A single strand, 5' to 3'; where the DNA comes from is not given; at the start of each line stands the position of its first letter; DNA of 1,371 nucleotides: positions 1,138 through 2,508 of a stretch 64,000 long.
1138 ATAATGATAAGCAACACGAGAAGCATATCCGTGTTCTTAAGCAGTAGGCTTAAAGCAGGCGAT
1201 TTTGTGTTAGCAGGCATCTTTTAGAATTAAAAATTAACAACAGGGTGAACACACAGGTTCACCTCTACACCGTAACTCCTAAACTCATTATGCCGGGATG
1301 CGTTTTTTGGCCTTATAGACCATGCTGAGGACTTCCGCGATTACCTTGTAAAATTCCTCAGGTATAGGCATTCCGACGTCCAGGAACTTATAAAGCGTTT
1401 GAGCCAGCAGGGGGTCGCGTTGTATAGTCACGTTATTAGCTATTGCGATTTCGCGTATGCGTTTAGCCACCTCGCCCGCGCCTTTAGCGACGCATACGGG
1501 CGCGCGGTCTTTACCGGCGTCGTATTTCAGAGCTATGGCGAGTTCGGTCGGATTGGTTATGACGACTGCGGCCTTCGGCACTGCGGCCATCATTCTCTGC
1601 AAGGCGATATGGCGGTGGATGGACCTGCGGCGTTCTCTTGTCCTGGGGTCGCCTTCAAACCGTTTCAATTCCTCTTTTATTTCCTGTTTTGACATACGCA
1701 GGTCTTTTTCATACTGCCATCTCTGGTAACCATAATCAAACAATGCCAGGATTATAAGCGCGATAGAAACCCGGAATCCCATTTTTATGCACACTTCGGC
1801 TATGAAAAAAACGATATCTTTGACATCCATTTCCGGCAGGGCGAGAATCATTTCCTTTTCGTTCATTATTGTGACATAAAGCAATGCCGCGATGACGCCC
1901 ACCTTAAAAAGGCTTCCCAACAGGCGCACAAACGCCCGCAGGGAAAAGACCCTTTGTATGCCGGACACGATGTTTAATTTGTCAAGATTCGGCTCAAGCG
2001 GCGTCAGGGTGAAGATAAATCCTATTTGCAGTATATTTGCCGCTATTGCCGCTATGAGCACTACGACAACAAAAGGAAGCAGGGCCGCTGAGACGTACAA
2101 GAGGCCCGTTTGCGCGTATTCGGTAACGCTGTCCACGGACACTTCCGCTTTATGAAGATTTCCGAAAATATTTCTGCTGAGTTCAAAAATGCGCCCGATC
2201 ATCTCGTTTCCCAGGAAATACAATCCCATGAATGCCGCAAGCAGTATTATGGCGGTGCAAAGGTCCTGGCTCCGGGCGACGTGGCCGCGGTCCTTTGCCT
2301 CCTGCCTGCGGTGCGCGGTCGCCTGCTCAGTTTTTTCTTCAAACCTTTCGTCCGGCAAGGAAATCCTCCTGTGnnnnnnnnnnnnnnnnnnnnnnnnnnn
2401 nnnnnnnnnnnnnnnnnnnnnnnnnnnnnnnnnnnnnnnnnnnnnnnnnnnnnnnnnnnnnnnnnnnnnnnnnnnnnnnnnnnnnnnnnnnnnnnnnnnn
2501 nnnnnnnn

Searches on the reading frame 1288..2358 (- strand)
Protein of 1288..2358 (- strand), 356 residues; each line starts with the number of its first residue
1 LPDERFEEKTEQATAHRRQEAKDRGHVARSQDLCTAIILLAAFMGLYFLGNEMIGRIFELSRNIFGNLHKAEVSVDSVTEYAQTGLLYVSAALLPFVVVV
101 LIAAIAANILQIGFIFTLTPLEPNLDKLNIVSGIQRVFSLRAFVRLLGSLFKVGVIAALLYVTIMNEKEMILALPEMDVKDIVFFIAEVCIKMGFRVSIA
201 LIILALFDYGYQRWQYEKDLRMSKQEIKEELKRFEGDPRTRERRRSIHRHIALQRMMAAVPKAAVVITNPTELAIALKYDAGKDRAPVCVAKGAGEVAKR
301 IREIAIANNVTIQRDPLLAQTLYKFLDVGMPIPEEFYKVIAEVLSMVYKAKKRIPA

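Call 98: search_protein_families(library=pfam, proteins=[window:1288-2358:-], max_evalue=0.00001)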
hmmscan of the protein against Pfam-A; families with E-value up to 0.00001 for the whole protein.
window:1288-2358:- (356 aa): 1 family
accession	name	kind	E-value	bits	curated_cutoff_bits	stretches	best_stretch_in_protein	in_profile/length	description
PF01312.24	Bac_export_2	-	7.3e-117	390.8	24.4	1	7-347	1-335/335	FlhB HrpN YscU SpaS Family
